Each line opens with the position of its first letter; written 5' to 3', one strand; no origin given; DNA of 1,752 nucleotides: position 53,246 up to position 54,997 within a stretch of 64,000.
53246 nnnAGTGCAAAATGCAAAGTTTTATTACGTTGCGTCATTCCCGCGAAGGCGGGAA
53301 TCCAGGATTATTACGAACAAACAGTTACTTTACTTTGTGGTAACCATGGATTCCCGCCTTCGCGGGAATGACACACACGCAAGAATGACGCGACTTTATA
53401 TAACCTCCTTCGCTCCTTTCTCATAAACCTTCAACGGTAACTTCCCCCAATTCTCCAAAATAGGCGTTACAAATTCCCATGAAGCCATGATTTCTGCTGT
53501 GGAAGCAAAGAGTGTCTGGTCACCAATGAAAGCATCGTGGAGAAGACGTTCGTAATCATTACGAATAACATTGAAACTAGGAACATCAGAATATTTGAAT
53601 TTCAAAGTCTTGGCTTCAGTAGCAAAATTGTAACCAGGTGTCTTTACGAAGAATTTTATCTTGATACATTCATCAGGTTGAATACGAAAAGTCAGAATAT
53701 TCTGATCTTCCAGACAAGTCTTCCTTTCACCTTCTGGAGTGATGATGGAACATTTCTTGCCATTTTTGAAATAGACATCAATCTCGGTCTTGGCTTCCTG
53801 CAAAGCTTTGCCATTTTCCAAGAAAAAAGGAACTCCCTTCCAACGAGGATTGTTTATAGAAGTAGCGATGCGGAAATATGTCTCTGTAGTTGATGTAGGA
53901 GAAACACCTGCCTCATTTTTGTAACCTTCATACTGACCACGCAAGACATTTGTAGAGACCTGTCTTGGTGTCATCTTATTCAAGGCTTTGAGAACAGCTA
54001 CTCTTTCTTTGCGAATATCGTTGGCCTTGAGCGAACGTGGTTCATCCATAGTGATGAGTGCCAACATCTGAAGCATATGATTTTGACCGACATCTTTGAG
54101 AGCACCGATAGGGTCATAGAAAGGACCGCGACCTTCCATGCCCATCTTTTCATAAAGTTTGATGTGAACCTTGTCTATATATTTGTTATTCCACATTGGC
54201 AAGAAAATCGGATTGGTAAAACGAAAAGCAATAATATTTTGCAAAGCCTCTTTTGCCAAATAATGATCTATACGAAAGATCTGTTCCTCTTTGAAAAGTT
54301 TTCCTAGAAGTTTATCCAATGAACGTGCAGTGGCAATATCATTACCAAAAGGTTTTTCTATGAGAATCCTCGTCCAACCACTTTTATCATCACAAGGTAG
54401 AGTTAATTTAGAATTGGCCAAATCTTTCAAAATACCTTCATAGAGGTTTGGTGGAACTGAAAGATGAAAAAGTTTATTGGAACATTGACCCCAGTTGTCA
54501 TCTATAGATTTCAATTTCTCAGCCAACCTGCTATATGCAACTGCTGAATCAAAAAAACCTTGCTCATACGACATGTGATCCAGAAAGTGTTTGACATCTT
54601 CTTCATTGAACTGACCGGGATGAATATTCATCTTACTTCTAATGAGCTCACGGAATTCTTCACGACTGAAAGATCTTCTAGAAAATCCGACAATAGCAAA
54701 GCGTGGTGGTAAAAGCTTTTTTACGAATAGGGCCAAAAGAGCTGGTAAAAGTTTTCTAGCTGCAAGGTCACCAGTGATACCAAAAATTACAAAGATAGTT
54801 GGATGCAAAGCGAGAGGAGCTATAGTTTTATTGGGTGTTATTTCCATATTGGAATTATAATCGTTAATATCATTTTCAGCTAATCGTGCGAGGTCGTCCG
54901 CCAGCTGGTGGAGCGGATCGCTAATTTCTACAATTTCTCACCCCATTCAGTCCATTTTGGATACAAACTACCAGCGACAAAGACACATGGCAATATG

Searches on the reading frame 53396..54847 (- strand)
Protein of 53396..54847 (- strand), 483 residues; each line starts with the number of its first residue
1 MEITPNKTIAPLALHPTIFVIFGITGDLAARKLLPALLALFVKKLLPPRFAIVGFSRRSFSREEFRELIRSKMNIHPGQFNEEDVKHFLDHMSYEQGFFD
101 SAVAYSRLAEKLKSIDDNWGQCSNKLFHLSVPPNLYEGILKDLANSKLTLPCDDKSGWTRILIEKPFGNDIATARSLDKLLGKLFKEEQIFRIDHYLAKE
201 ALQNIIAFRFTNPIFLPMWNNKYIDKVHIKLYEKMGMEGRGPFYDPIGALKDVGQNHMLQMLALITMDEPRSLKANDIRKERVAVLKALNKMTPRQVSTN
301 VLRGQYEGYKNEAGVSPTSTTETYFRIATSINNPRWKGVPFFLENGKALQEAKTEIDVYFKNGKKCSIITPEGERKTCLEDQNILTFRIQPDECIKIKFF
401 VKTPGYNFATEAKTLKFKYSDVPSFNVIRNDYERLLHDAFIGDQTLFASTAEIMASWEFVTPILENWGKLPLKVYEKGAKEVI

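Call 9: search_protein_families(library=pfam, proteins=[window:53396-54847:-], max_evalue=0.001)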
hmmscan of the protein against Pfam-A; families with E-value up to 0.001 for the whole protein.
window:53396-54847:- (483 aa): 2 families
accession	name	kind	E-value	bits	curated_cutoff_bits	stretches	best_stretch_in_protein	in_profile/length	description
PF02781.21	G6PD_C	-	1e-89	301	27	1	207-480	2-279/296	Glucose-6-phosphate dehydrogenase, C-terminal domain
PF00479.28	G6PD_N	-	1.3e-55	189.3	22.1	1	20-204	1-183/183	Glucose-6-phosphate dehydrogenase, NAD binding domain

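Call 75: find_encoding_contigs(protein=window:53396-54847:-, flank=2000, max_places=3)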
Protein window:53396-54847:- (483 aa): 3 contigs read that carry it; 2 places shown.
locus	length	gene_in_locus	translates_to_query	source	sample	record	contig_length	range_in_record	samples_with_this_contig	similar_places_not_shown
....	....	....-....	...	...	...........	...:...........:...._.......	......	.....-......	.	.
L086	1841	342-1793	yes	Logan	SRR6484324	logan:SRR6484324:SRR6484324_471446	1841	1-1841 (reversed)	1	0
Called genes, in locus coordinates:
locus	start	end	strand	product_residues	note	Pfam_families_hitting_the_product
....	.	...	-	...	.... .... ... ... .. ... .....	-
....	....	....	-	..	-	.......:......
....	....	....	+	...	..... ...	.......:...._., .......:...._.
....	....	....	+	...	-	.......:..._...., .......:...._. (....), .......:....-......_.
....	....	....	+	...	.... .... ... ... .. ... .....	-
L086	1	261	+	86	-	?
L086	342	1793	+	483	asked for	PF00479:G6PD_N, PF02781:G6PD_C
